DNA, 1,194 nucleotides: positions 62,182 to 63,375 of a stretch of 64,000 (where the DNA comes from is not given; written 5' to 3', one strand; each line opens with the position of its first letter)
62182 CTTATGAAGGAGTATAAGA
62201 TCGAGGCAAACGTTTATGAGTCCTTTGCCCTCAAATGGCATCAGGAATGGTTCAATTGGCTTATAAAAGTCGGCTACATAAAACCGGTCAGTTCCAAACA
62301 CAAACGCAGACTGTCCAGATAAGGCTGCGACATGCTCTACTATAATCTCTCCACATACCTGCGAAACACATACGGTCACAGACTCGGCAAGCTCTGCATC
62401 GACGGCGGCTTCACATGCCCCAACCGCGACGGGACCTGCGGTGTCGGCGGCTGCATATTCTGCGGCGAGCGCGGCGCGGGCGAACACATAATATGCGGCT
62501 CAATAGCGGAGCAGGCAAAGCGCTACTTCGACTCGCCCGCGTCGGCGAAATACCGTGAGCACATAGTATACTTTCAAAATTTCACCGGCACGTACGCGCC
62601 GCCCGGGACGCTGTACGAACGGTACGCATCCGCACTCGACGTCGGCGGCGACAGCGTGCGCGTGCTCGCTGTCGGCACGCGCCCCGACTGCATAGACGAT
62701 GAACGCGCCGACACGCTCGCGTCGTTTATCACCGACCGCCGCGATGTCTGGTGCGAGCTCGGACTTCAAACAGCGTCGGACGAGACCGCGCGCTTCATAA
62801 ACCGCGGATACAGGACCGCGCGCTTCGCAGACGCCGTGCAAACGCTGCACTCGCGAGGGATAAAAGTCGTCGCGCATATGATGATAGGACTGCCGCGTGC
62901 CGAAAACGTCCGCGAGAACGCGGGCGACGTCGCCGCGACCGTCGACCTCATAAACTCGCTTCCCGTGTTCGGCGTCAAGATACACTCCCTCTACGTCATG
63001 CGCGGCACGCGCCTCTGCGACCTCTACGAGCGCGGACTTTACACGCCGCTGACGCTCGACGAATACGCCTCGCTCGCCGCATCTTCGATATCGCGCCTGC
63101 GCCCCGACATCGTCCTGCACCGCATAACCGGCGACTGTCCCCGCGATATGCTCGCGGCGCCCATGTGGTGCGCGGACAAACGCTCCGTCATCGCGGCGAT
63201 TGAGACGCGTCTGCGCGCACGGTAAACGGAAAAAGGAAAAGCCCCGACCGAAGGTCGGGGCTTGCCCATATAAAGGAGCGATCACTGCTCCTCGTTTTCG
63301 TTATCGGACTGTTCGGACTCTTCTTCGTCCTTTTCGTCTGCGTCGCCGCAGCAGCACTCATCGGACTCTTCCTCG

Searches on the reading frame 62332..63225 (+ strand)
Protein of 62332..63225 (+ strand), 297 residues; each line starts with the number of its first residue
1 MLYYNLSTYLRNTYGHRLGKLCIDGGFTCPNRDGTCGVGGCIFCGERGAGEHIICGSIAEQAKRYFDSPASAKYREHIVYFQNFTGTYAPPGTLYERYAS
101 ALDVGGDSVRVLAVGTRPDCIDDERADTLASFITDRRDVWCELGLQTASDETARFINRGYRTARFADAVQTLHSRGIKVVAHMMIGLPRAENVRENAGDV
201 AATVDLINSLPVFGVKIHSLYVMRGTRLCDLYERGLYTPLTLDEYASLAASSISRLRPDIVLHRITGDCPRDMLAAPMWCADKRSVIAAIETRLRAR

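Call 70: search_protein_families(library=pfam, proteins=[window:62332-63225:+], max_evalue=0.001)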
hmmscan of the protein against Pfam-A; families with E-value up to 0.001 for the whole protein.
window:62332-63225:+ (297 aa): 2 families
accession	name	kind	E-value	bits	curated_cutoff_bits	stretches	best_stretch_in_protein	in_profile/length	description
PF16199.10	Radical_SAM_C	-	1e-27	96.5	31.9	1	214-295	3-84/85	Radical_SAM C-terminal domain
PF04055.27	Radical_SAM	-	1.9e-11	44.9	29.5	1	40-188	10-152/166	Radical SAM superfamily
